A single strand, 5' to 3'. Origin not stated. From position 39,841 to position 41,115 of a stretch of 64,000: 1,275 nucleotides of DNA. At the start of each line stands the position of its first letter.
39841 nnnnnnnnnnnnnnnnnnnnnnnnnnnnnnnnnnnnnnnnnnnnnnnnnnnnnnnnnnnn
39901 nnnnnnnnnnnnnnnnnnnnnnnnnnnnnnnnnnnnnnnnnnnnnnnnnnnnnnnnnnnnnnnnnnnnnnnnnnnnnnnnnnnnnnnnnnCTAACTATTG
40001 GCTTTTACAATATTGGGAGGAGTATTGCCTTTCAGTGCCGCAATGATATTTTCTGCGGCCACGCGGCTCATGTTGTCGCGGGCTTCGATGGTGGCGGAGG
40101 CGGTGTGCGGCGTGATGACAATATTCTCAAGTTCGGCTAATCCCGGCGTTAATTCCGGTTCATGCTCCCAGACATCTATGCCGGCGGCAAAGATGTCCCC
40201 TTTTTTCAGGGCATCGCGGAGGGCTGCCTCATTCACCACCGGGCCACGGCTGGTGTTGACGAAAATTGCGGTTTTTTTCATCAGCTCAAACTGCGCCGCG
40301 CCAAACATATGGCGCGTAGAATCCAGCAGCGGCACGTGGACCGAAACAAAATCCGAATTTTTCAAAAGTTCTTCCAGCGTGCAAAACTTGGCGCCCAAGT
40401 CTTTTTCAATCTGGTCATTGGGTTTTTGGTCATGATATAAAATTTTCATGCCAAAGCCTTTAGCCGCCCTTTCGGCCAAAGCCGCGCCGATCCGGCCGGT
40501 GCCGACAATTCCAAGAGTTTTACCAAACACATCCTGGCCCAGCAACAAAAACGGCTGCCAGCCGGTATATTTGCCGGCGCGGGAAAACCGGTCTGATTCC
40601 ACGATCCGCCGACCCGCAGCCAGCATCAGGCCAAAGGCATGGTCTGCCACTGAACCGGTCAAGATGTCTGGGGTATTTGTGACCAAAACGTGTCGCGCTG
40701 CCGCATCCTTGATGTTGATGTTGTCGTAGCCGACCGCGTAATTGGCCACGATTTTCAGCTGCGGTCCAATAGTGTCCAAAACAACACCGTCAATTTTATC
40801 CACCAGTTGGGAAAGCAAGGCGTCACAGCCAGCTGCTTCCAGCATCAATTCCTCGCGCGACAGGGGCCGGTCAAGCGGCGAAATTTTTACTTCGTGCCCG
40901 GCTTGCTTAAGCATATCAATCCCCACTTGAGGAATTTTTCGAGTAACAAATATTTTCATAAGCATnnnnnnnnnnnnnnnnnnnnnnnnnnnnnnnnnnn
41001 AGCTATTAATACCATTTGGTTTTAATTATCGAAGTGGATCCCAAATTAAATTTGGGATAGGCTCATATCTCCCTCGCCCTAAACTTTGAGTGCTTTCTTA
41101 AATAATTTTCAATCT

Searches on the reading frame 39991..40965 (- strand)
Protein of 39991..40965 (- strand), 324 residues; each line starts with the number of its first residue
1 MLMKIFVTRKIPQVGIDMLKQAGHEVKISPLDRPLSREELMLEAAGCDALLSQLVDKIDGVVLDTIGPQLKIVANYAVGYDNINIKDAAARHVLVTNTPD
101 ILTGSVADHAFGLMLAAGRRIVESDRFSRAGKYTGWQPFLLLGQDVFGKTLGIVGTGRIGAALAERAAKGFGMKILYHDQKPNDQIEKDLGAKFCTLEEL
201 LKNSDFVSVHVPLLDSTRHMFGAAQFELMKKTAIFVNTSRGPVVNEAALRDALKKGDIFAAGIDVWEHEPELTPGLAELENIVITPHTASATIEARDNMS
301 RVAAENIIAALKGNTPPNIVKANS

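Call 3: search_protein_families(library=pfam, proteins=[window:39991-40965:-], max_evalue=1)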
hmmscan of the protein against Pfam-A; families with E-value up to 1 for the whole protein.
window:39991-40965:- (324 aa): 6 families
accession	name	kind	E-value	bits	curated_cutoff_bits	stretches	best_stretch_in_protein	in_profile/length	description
PF02826.25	2-Hacid_dh_C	-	2.8e-60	203.2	25.1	1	111-289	1-178/178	D-isomer specific 2-hydroxyacid dehydrogenase, NAD binding domain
PF00389.36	2-Hacid_dh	-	4.6e-30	104.5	24.6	1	5-321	1-134/134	D-isomer specific 2-hydroxyacid dehydrogenase, catalytic domain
PF03807.23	F420_oxidored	-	0.00069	20.6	21.6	1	151-213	2-69/94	NADP oxidoreductase coenzyme F420-dependent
PF03446.21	NAD_binding_2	-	0.0034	17.9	21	1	151-258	2-112/161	NAD binding domain of 6-phosphogluconate dehydrogenase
PF07991.19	KARI_N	-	0.071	13.1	20.6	1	148-212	4-69/165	Acetohydroxy acid isomeroreductase, NADPH-binding domain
PF01408.29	GFO_IDH_MocA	-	0.2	12.8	24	1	151-213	3-72/120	Oxidoreductase family, NAD-binding Rossmann fold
